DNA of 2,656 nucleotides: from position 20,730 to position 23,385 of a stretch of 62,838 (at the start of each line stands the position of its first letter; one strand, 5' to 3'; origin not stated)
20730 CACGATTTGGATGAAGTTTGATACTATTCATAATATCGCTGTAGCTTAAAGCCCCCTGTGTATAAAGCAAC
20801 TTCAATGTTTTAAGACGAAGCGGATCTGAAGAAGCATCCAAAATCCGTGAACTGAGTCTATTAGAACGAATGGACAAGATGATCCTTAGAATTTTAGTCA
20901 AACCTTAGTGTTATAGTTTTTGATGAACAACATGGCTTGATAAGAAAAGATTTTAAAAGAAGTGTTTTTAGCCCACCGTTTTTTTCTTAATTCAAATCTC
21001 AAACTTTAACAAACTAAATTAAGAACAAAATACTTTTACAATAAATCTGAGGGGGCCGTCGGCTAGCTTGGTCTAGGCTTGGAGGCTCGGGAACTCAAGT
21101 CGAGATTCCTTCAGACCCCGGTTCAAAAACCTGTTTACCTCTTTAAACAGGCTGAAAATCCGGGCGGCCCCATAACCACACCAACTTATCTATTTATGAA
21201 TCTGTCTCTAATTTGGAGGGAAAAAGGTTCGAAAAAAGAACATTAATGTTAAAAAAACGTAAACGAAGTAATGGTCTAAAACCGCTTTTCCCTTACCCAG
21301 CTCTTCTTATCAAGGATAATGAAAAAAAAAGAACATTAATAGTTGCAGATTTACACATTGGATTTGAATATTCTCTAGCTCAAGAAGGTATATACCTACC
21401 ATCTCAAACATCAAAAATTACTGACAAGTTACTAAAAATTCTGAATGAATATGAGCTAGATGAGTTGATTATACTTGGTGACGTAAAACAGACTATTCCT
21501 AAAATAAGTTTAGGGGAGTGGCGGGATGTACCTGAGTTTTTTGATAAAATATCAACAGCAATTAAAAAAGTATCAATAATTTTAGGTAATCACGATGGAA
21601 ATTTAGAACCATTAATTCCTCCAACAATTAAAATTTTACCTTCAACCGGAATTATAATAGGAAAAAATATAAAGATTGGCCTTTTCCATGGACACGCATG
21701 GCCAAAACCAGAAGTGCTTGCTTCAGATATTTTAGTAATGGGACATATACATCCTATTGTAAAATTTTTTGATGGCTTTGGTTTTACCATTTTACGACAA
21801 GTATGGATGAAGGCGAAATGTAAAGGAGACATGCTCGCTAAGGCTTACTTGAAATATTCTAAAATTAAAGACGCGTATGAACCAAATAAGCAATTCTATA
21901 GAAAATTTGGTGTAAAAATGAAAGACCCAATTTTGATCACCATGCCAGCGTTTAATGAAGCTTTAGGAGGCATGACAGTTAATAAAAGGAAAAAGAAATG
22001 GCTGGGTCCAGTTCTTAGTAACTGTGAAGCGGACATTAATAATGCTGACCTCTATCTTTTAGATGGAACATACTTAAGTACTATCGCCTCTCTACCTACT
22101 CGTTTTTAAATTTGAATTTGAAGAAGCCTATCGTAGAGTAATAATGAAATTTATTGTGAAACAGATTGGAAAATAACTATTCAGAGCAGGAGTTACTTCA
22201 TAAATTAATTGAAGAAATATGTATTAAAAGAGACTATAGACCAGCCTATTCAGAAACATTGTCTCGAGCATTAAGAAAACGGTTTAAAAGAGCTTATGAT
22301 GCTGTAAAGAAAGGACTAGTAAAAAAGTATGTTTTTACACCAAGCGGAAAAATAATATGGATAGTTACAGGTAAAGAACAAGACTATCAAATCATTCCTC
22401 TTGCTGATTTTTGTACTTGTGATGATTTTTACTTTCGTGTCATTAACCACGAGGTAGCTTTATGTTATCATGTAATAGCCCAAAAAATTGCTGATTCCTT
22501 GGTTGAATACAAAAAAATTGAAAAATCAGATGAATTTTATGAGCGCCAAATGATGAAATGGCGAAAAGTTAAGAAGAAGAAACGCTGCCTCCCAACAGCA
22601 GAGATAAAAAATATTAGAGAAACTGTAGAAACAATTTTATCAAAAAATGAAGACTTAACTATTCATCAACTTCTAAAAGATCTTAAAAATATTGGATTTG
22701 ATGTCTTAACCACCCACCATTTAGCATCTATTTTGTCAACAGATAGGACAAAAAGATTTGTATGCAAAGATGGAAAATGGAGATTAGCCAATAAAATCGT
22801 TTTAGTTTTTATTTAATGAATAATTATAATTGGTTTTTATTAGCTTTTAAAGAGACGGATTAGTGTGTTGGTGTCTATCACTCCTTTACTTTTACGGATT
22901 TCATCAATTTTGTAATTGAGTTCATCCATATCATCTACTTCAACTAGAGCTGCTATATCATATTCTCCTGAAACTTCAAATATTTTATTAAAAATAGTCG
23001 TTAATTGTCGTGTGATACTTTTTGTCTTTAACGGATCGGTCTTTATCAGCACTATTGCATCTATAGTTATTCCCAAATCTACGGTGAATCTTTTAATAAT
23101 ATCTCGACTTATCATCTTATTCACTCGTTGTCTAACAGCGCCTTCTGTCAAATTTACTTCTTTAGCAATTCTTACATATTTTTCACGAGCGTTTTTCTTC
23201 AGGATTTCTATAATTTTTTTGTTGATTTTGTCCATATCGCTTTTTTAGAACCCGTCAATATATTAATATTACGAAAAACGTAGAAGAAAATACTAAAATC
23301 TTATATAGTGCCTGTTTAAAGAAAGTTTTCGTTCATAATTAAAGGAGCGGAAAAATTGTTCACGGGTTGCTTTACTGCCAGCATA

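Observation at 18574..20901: HTH + ATP-cone + catalytically dead NrdD paralog directly upstream of the intact nrdD-nrdG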

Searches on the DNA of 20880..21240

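Call 28: search_rna_families(source=window, start=20880, end=21240, threshold=evalue, max_evalue=1, show_alignments=2)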
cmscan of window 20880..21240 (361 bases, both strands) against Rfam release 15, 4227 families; matches with E-value up to 1: 0.
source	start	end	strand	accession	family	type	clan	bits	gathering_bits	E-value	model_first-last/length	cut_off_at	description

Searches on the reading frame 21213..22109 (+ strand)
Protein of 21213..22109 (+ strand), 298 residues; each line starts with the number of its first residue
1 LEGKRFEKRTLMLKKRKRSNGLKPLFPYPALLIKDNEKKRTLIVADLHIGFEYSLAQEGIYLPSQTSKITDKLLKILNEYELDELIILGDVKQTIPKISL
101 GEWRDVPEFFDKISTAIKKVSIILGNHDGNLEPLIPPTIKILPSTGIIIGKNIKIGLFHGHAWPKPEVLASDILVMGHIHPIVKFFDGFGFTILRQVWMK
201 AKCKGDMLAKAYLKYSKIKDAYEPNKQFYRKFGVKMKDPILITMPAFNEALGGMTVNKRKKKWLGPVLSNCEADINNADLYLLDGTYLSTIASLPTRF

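Call 80: search_protein_families(library=pfam, proteins=[window:21213-22109:+], max_evalue=0.01)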
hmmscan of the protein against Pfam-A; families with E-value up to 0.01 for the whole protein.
window:21213-22109:+ (298 aa): 2 families
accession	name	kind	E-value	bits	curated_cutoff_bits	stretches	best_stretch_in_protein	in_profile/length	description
PF00149.33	Metallophos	-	6.8e-07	30.3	21.5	1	40-182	2-159/191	Calcineurin-like phosphoesterase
PF12850.12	Metallophos_2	-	3.9e-06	27.4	27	1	41-180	3-117/154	Calcineurin-like phosphoesterase superfamily domain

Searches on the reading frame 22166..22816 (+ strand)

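Call 80: search_protein_families(library=pfam, proteins=[window:22166-22816:+], max_evalue=0.01)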
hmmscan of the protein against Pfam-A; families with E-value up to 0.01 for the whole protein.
window:22166-22816:+ (216 aa): 1 family
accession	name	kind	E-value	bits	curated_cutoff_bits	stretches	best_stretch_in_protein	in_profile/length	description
PF11649.13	T4_neck-protein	-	0.0072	16.1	25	1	103-167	140-205/278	Virus neck protein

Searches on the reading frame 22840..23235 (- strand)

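Call 80: search_protein_families(library=pfam, proteins=[window:22840-23235:-], max_evalue=0.01)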
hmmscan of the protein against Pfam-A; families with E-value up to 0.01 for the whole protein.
window:22840-23235:- (131 aa): 3 families
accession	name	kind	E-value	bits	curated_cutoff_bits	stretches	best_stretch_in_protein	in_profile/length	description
PF13404.12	HTH_AsnC-type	-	6.8e-13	48.7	27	1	1-41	1-41/42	AsnC-type helix-turn-helix domain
PF13412.12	HTH_24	-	2e-11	43.7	21.9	1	1-48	1-48/48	Winged helix-turn-helix DNA-binding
PF01037.27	AsnC_trans_reg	-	3.6e-07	30.4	25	1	63-126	2-69/73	Lrp/AsnC ligand binding domain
